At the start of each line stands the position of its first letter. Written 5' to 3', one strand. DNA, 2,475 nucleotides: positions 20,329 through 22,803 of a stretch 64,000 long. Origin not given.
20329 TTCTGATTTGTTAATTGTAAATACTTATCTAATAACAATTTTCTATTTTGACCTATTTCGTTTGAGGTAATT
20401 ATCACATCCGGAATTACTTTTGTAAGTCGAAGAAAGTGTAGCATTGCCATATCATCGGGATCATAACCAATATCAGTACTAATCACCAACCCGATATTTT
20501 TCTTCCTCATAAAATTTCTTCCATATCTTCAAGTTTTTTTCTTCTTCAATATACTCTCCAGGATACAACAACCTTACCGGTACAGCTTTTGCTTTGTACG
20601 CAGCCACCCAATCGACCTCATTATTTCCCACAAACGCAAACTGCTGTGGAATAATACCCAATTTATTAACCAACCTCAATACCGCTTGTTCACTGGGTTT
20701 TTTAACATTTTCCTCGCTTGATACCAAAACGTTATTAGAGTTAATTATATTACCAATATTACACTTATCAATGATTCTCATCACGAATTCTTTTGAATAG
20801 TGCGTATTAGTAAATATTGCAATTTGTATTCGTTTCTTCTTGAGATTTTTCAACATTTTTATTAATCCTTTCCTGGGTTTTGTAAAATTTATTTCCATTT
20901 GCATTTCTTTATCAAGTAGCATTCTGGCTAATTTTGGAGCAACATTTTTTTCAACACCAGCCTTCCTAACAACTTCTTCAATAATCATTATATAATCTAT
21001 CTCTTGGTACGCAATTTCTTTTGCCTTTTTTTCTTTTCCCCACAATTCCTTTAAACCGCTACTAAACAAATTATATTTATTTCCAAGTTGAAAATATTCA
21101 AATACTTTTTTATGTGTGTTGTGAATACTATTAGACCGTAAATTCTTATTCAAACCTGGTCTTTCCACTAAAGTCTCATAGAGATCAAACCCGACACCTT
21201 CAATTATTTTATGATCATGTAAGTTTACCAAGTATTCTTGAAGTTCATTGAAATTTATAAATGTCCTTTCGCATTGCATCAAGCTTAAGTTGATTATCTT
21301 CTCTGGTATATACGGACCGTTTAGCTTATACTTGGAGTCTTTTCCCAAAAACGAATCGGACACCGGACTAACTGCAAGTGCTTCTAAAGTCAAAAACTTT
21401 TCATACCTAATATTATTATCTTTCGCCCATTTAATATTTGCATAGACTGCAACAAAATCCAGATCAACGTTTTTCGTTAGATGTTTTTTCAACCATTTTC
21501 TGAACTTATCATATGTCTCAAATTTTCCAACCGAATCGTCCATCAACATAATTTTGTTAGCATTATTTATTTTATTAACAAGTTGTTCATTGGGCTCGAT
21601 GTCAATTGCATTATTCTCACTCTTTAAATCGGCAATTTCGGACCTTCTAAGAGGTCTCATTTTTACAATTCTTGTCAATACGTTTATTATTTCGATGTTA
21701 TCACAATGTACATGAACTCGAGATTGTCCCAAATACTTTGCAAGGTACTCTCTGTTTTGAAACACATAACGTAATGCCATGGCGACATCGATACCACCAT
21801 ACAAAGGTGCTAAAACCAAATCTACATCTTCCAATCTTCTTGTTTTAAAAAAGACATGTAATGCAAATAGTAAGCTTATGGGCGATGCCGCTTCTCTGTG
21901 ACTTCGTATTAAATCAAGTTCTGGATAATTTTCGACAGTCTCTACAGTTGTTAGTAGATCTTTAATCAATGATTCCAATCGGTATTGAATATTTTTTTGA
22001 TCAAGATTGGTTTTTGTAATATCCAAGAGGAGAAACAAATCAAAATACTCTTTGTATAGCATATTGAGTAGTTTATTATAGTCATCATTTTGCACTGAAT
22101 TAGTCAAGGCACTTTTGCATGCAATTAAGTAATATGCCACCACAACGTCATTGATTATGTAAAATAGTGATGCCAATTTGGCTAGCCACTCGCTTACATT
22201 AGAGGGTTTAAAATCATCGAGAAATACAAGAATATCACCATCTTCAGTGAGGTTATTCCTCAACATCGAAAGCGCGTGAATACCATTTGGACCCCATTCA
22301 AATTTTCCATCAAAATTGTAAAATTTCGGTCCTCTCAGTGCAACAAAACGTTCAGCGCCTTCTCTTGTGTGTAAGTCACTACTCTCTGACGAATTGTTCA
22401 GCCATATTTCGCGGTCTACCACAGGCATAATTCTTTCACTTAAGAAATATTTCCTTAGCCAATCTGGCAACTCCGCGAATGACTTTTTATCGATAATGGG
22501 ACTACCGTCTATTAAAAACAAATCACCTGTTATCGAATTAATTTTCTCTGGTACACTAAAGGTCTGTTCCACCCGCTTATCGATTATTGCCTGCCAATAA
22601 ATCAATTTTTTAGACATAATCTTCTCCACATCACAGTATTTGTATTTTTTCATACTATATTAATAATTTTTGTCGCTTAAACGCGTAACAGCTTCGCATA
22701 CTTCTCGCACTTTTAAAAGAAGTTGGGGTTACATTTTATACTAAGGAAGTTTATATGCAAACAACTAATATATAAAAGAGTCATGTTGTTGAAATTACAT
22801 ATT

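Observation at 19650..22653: Translationally coupled nucleoside-hydrolase-like gene plus 724-aa PRTase-like/HAD multidomain protein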

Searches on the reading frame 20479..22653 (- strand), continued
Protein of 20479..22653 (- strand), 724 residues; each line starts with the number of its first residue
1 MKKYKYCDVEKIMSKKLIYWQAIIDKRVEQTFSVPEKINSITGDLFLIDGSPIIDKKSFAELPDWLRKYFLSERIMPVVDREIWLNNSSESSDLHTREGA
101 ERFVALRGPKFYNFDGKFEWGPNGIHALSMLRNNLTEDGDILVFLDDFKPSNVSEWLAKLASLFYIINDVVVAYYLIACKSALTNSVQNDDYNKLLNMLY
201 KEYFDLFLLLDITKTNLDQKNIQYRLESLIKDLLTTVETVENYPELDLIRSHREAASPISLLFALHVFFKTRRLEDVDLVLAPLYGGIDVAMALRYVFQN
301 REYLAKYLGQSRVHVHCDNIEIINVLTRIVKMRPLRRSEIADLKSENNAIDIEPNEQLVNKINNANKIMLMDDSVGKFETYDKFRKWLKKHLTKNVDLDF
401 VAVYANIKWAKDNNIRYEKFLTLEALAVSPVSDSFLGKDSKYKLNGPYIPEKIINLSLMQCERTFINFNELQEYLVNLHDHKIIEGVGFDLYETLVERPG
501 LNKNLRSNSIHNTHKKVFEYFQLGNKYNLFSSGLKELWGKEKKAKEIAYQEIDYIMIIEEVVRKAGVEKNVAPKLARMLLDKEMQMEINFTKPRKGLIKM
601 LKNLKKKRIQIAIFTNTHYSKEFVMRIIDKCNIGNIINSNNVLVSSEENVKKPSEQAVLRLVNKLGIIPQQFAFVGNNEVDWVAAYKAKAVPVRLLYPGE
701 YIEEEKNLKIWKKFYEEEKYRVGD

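Call 63: search_protein_families(library=pfam, proteins=[L001:4436-4969:-, L001:5575-6150:-], max_evalue=0.01)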
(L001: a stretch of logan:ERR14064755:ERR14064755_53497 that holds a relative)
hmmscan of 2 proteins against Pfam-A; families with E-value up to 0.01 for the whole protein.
L001:4436-4969:- (177 aa): 1 family
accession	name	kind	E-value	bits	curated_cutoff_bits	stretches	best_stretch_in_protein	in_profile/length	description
PF04307.19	YdjM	-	2.1e-10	40.8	29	1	1-139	1-134/176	YdjM inner membrane protein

L001:5575-6150:- (191 aa): 1 family
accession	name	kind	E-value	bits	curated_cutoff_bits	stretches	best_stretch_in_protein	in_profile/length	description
PF06127.16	Mpo1-like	-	0.0054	17.3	24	0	44-121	43-92/95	2-hydroxy-palmitic acid dioxygenase Mpo1-like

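Call 67: search_protein_families(library=phrogs, proteins=[window:20479-22653:-], max_evalue=0.1)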
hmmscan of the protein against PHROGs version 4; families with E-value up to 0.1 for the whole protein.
window:20479-22653:- (724 aa): 3 families
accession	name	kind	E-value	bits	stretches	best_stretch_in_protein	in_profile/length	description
phrog_8468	-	other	2.6e-05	25.1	1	576-689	77-186/221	HAD-superfamily hydrolase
phrog_33324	-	unknown function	0.039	14.8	1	261-304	77-121/145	-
phrog_4698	-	unknown function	0.082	14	0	503-521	19-37/45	-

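Call 68: list_cluster_members(proteins=[P0001, P0004, P0008, P0015])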
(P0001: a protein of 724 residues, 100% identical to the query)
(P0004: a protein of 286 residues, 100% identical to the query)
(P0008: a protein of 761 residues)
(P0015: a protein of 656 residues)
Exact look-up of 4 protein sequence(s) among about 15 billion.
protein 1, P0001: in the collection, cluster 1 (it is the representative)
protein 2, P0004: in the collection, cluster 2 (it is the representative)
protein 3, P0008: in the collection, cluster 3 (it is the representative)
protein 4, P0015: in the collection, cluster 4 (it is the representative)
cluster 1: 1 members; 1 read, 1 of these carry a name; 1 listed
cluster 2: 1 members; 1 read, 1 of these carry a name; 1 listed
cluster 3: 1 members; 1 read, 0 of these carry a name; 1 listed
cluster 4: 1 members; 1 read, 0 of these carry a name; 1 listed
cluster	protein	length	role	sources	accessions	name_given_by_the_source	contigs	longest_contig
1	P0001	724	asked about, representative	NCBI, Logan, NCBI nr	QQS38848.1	HAD family hydrolase [Candidatus Woesebacteria bacterium] | MAG: HAD family hydrolase [Candidatus Woesebacteria bacterium]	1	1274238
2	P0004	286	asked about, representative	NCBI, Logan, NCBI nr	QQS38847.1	nucleoside hydrolase [Candidatus Woesebacteria bacterium] | MAG: nucleoside hydrolase [Candidatus Woesebacteria bacterium]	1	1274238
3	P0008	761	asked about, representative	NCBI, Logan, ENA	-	-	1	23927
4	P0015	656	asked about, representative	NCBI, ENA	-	-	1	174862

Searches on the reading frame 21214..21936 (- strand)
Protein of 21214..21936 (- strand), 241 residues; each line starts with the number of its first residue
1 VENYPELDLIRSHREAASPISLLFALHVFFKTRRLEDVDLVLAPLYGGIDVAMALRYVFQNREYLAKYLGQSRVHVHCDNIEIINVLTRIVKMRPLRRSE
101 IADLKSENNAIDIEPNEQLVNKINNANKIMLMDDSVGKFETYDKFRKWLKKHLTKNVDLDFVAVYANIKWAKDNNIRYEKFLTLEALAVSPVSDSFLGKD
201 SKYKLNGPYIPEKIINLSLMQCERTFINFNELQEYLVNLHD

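Call 31: search_solved_structures(query=A4, max_evalue=10, show_alignments=3)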
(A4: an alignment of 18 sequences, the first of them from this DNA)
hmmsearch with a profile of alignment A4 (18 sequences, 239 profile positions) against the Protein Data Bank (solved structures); distinct sequences matched with E-value up to 10: 47.
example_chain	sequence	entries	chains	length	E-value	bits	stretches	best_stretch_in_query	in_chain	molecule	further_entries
9q0n_A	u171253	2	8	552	0.0045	19.9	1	125-165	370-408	Amidophosphoribosyltransferase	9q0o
9q0m_A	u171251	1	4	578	0.0049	19.8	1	125-165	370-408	Amidophosphoribosyltransferase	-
5b6h_A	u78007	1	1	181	0.0053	19.7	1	119-162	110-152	Adenine phosphoribosyltransferase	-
4mb6_A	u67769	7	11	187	0.0055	19.6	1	119-162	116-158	Adenine phosphoribosyltransferase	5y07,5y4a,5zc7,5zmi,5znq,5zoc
7y94_A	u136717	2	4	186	0.0063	19.4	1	117-160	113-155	Adenine phosphoribosyltransferase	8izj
7xi2_A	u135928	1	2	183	0.0064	19.4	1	117-160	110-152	Adenine phosphoribosyltransferase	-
2dy0_A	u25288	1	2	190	0.0065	19.4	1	117-160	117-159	Adenine phosphoribosyltransferase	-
6fsp_A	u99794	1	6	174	0.016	18.1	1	125-162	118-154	PRPP-binding protein, adenine/guanine phosphoribosyltransferase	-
5zgo_A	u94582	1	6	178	0.017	18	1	125-162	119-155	Adenine phosphoribosyltransferase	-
5yw2_A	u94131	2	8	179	0.052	16.4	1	121-153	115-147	Adenine phosphoribosyltransferase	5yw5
1ao0_A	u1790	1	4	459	0.058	16.3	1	123-158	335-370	GLUTAMINE PHOSPHORIBOSYLPYROPHOSPHATE AMIDOTRANSFERASE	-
1gph_1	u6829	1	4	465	0.059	16.3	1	123-158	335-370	GLUTAMINE PHOSPHORIBOSYL-PYROPHOSPHATE AMIDOTRANSFERASE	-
5vn4_A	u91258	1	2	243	0.066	16.1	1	120-152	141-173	Adenine phosphoribosyltransferase, putative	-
6lbp_A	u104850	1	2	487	0.07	16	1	126-164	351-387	Amidophosphoribosyltransferase 2, chloroplastic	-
9vlf_B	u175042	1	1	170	0.073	16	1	120-154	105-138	Adenine phosphoribosyltransferase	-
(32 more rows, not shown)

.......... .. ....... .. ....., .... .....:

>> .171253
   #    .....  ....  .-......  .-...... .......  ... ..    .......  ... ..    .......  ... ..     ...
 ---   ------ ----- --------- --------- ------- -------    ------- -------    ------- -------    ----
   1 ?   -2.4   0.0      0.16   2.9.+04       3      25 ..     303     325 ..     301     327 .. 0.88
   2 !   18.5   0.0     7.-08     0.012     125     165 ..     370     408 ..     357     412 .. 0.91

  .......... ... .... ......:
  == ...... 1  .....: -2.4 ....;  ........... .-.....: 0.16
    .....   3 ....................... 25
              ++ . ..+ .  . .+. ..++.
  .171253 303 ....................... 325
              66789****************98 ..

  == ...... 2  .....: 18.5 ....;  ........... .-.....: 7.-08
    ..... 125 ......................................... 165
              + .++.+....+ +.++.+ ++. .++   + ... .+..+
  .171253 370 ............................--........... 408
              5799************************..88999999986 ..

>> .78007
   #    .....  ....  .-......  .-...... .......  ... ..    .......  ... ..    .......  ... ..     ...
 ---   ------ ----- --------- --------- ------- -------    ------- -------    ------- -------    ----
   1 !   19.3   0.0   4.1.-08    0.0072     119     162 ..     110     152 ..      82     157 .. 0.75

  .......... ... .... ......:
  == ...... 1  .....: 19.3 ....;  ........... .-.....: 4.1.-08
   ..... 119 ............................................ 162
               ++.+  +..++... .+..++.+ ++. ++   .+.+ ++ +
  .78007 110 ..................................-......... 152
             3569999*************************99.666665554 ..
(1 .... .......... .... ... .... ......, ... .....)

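Call 69: find_homologous_proteins(query=A4, max_evalue=0.001)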
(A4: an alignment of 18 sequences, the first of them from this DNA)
Query A4 (18 sequences) (241 aa, profile of the alignment): 2 proteins with E <= 0.001 among 5431 candidates.
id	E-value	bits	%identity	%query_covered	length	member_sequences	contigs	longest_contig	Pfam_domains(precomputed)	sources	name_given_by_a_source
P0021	3.7e-15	74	21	8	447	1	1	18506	-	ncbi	-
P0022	1.1e-10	60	36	20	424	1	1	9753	-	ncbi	-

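Call 70: find_encoding_contigs(protein=P0021, flank=8000)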
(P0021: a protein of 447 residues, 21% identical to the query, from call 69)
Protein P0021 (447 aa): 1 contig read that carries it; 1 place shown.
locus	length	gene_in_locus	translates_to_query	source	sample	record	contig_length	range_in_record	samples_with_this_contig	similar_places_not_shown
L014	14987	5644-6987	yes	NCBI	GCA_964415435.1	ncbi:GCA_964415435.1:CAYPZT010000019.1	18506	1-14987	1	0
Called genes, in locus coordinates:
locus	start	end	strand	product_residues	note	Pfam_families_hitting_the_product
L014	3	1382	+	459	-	?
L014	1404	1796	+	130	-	PF06541:ABC_trans_CmpB (faint)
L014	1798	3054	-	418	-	PF02403:Seryl_tRNA_N, PF00587:tRNA-synt_2b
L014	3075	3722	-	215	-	PF01725:Ham1p_like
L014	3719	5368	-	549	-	PF06418:CTP_synth_N, PF00117:GATase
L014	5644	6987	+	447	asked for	-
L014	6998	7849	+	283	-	PF01156:IU_nuc_hydro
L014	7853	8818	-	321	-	-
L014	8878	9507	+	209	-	PF01712:dNK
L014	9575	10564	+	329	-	-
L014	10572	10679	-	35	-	PF00958:GMP_synt_C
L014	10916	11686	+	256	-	-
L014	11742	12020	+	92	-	PF22751:DUF488-N3a, PF22752:DUF488-N3i (weak), PF04343:DUF488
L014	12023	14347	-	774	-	PF01921:tRNA-synt_1f, PF09334:tRNA-synt_1g (faint), PF03483:B3_4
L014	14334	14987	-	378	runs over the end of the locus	PF01546:Peptidase_M20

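Call 71: find_encoding_contigs(protein=P0022, flank=8000)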
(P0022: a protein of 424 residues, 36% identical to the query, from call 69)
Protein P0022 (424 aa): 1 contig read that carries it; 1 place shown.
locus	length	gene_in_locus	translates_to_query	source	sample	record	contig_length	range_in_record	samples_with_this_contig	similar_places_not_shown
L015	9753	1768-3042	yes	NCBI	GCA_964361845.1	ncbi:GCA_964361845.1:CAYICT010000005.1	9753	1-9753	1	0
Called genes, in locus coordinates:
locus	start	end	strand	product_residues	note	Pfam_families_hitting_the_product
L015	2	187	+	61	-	?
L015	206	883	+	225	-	-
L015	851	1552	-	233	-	-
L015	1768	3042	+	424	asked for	-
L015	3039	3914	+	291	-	PF01156:IU_nuc_hydro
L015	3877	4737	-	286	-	PF00702:Hydrolase, PF13419:HAD_2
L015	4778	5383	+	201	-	PF01712:dNK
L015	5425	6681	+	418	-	-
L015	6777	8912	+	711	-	PF17854:FtsK_alpha, PF01580:FtsK_SpoIIIE, PF09397:FtsK_gamma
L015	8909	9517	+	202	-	PF13413:HTH_25, PF13560:HTH_31 (faint)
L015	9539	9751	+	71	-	?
